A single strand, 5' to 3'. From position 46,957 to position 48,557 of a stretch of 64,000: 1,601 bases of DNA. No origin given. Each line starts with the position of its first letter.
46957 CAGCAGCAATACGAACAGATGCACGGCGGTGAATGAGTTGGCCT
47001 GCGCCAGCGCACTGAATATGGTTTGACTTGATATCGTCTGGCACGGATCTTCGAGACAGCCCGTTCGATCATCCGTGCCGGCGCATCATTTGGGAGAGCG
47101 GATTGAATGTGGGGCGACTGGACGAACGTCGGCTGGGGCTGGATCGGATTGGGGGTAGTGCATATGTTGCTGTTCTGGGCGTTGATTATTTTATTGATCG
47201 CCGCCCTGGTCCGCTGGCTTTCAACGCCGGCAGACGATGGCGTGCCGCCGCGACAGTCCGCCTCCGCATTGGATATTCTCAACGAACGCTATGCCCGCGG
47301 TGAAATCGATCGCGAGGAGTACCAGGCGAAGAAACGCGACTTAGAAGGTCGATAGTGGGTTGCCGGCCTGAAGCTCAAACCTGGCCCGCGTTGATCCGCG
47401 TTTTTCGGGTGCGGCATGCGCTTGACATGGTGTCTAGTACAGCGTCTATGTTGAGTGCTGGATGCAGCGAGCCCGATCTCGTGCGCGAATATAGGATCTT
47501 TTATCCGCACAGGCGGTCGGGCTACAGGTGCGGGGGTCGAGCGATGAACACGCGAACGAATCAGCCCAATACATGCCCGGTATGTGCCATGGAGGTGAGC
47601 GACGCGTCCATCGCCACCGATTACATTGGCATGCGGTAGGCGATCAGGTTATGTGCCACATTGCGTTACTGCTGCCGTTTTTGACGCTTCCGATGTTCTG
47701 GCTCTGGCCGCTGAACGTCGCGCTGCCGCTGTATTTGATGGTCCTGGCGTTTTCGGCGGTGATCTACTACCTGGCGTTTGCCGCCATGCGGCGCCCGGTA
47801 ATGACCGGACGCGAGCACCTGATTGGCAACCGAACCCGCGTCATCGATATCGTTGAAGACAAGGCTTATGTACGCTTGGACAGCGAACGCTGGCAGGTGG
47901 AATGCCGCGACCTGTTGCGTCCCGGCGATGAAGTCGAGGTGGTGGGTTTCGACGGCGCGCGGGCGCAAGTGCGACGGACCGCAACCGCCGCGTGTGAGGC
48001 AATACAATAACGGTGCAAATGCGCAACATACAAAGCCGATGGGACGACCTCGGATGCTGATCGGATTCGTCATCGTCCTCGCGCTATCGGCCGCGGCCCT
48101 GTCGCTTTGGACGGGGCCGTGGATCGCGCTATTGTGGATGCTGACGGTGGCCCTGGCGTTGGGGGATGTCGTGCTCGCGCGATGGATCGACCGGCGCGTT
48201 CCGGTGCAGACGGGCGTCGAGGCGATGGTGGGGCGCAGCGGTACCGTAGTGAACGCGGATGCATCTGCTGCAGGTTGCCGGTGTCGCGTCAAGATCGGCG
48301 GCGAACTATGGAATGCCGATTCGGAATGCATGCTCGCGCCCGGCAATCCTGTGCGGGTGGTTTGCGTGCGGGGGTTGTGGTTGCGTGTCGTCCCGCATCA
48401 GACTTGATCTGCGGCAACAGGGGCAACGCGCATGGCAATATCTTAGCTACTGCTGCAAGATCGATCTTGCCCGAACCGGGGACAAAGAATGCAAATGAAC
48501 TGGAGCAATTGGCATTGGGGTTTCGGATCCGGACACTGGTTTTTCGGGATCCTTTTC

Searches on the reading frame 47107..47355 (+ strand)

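Call 53: search_protein_families(library=pfam, proteins=[window:47107-47355:+], max_evalue=0.001)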
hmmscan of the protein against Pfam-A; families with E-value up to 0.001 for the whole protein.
window:47107-47355:+ (82 aa): 1 family
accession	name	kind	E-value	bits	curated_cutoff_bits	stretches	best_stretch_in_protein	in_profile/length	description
PF09851.14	SHOCT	-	8.5e-11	41.7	27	1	54-79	2-27/28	Short C-terminal domain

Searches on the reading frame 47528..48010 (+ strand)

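Call 53: search_protein_families(library=pfam, proteins=[window:47528-48010:+], max_evalue=0.001)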
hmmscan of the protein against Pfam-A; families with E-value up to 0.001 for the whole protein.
window:47528-48010:+ (160 aa): 1 family
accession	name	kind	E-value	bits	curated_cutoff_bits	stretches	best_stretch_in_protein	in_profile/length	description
PF01957.25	NfeD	-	8.3e-11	42.4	29.1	1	96-150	2-57/57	NfeD-like C-terminal, partner-binding domain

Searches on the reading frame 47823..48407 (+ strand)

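Call 53: search_protein_families(library=pfam, proteins=[window:47823-48407:+], max_evalue=0.001)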
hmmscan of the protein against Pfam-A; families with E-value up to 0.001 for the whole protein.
window:47823-48407:+ (194 aa): 1 family
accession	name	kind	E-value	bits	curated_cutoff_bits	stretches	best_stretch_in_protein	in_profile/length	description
PF01957.25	NfeD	-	4e-11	43.4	29.1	1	132-191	1-57/57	NfeD-like C-terminal, partner-binding domain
